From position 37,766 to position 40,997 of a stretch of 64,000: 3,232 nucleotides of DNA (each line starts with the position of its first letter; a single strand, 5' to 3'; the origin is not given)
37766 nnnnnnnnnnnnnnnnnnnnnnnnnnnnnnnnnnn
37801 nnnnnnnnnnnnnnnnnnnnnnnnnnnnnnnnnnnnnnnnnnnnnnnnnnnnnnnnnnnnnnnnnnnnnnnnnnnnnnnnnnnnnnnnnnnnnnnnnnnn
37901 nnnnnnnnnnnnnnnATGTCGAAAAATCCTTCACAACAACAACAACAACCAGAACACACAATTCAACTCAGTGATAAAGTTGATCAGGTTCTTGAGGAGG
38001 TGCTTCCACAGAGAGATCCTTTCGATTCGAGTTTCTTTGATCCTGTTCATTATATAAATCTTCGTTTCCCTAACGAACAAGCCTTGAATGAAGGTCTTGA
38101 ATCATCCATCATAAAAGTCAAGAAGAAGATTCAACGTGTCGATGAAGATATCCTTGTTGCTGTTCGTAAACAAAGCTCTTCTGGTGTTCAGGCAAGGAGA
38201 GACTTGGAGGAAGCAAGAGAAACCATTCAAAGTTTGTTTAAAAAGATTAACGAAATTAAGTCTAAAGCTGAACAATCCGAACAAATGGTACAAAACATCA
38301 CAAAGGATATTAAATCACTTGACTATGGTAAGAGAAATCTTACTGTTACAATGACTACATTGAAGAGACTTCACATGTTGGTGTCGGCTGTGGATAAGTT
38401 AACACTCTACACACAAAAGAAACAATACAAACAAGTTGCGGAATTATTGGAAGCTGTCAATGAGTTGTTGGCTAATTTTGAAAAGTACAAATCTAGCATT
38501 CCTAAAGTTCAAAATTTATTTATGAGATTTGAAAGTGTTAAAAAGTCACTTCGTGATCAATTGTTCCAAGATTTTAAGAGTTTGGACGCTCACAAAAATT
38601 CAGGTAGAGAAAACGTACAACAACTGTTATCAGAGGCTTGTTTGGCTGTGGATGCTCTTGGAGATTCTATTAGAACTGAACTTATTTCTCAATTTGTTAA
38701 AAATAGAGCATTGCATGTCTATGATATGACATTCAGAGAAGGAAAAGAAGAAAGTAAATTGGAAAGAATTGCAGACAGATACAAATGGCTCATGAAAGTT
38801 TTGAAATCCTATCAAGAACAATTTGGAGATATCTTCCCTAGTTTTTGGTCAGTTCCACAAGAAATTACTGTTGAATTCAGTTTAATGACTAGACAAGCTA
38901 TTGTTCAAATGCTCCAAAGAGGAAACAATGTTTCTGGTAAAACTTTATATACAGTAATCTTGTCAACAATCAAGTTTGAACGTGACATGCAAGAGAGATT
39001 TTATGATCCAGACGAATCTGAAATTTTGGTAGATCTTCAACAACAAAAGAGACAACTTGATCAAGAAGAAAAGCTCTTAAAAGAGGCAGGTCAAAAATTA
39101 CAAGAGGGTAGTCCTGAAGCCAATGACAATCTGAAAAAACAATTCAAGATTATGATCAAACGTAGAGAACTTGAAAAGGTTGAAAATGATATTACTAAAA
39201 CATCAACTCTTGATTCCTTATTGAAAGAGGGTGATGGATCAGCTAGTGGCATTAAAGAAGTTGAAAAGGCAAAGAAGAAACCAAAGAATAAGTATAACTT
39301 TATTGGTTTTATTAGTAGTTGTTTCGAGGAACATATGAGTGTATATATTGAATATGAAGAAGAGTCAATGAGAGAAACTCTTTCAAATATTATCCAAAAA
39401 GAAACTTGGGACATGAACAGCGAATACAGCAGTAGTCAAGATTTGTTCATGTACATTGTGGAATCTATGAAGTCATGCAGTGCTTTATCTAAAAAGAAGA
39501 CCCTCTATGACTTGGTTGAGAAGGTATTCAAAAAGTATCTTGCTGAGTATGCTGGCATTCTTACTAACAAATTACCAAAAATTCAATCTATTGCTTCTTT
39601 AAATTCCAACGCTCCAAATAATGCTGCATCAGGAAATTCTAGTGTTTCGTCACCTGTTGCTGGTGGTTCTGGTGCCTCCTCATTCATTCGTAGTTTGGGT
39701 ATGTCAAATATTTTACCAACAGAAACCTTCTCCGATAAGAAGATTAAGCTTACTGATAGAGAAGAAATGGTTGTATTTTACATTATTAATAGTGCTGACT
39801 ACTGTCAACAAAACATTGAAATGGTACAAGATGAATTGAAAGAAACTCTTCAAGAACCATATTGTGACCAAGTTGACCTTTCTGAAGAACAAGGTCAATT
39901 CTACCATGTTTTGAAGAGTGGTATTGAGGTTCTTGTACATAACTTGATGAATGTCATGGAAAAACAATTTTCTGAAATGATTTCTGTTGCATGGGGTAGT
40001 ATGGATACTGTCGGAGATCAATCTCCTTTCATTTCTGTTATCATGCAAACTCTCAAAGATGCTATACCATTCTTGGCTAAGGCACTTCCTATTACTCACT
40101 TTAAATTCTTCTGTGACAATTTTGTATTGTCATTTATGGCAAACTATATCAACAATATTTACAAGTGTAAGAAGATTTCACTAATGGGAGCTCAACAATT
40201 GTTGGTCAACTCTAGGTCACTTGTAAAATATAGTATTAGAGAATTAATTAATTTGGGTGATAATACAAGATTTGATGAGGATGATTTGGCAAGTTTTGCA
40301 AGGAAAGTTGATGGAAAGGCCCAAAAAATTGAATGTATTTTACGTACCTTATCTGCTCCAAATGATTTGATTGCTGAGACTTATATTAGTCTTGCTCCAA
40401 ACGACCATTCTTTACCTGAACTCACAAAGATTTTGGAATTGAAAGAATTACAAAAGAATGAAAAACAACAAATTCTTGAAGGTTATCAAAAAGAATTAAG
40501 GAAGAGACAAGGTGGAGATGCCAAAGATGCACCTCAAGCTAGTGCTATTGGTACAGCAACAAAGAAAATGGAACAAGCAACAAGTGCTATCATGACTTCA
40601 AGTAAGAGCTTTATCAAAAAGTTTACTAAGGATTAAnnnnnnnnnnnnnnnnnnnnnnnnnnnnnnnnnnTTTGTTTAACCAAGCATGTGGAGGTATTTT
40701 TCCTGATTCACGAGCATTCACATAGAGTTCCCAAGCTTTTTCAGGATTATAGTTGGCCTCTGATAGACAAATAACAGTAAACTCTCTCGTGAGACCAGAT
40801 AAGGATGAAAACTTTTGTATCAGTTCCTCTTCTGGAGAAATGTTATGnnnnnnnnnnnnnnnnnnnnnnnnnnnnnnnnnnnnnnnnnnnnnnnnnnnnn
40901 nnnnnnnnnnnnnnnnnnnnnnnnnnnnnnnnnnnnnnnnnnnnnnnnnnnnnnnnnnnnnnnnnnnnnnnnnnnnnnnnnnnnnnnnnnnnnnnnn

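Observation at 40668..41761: Standalone KEN/HEPN-like (RNxxxH) domain fused to a TAP-C nucleoporin-binding tail, encoded 73 nt downstream of the kinase-DUF4116 gene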

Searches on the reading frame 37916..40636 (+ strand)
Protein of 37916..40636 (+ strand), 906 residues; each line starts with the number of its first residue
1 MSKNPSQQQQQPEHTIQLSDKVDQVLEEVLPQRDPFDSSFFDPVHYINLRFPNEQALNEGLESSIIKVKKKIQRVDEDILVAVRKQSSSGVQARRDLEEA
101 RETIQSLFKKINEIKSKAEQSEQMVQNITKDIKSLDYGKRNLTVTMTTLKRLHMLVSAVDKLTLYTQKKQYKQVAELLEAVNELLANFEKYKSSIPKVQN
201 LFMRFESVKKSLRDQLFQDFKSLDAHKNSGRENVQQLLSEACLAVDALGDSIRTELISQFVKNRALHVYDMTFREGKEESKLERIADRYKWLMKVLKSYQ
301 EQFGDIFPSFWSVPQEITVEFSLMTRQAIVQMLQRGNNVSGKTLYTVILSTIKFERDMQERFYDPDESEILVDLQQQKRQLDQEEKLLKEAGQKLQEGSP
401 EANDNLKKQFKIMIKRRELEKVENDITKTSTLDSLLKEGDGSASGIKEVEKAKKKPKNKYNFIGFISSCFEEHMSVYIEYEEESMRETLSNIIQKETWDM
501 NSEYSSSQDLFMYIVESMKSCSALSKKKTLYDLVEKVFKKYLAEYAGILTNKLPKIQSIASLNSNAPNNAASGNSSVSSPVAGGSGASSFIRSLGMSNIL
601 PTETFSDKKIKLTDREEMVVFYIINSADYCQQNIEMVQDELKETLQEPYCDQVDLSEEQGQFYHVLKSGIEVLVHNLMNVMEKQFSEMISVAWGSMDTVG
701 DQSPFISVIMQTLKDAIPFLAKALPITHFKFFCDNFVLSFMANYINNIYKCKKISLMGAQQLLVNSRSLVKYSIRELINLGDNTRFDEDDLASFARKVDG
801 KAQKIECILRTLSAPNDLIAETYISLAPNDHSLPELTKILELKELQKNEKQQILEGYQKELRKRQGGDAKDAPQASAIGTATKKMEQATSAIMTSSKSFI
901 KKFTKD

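Call 6: search_protein_families(library=pfam, proteins=[window:37916-40636:+], max_evalue=1)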
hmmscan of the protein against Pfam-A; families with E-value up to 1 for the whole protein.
window:37916-40636:+ (906 aa): 10 families
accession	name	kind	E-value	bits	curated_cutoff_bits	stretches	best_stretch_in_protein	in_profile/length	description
PF04100.18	Vps53_N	-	2.4e-93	313.6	26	1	41-496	3-371/372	Vps53, N-terminal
PF10475.15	Vps54_N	-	2.3e-08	34.2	27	1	40-217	12-185/291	Vacuolar-sorting protein 54, of GARP complex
PF16854.11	VPS53_C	-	2.1e-05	25.5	24.7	1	761-844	2-88/89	Vacuolar protein sorting-associated protein 53 C-terminus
PF20663.3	COG4_N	-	5.7e-05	23.6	27.3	1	95-184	2-91/107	Conserved oligomeric Golgi complex subunit 4, N-terminal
PF10392.15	COG5_N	-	0.0086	16.7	31.2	1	36-162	3-132/132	Conserved oligomeric Golgi complex subunit 5, N-terminal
PF08593.16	Mug135_C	-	0.0094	16.6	23.8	1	829-859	27-58/82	Mug135-like, C-terminal domain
PF25240.1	PUB2_N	-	0.078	13.4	29.5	1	144-242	35-132/140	PUB2-like, N-terminal domain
PF12352.13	V-SNARE_C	-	0.34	11.7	27.1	0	87-129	21-63/66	Snare region anchored in the vesicle membrane C-terminus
PF10279.14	Latarcin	-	0.78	10.5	25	1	91-120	33-62/64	Latarcin precursor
PF04632.18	FUSC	-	0.87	8.6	30.9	0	74-232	160-304/660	Fusaric acid resistance protein family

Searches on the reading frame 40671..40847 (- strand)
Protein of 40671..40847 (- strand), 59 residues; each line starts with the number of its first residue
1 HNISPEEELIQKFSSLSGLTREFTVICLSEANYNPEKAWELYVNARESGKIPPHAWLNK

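Call 37: search_solved_structures(query=window:40671-40847:-, max_evalue=10, show_alignments=5)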
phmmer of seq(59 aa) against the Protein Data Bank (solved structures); distinct sequences matched with E-value up to 10: 6.
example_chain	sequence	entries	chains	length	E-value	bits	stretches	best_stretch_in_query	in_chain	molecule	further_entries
1oai_A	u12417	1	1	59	3e-05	27.3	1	3-57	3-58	NUCLEAR RNA EXPORT FACTOR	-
1go5_A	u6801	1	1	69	4.9e-05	26.6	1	3-57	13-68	TIP ASSOCIATING PROTEIN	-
1jkg_B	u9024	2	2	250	0.00043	23.6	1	3-57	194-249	TAP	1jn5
6e5u_A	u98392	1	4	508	0.00092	22.6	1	3-57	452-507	Nuclear RNA export factor 1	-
4wp2_A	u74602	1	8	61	0.011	19.2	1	2-58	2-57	Putative mRNA export protein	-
9zzv_B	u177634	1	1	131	0.64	13.7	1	5-47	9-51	Orthogonal T-cell receptor beta constant domain (combiC26b)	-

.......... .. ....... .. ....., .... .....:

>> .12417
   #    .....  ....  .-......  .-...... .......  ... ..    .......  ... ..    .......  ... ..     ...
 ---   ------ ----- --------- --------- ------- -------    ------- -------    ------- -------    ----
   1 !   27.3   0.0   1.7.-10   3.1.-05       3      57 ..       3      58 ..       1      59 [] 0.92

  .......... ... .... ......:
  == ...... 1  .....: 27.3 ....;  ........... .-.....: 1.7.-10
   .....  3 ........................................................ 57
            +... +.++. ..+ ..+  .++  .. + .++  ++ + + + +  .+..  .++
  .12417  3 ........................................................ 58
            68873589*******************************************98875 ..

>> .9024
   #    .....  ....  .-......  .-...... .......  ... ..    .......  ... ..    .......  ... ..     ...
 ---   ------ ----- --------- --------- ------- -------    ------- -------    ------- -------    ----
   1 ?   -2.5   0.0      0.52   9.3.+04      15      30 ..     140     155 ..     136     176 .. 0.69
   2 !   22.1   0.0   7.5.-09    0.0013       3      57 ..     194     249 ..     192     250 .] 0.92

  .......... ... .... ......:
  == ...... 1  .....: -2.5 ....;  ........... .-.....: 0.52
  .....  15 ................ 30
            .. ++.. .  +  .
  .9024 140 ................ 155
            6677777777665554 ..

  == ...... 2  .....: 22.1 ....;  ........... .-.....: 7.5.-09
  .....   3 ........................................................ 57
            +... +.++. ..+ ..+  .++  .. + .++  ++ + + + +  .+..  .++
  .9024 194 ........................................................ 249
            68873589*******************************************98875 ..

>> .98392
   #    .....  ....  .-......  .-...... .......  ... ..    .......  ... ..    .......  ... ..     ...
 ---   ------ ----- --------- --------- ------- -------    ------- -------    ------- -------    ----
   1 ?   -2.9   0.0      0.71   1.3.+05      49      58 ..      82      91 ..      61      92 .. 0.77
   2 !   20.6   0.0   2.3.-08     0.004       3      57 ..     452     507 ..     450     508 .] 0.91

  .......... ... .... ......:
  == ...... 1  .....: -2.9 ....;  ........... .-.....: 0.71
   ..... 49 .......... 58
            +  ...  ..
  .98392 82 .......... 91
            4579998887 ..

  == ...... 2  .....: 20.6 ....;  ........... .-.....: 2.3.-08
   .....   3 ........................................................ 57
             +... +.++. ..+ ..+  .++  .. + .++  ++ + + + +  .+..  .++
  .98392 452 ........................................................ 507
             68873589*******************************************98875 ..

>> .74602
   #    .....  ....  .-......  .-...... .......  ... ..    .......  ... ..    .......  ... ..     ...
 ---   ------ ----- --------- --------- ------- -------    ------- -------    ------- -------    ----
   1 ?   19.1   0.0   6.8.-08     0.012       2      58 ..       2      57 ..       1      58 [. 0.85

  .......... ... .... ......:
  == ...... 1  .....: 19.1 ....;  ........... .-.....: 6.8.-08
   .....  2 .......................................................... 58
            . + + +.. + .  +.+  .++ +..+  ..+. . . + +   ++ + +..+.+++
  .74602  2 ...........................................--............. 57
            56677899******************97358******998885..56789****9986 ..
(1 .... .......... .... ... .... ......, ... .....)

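Call 51: find_homologous_proteins(query=A4, max_evalue=10)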
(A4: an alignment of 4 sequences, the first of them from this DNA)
Query A4 (4 sequences): no candidate shares three 5-residue words with the query. No homologue found.
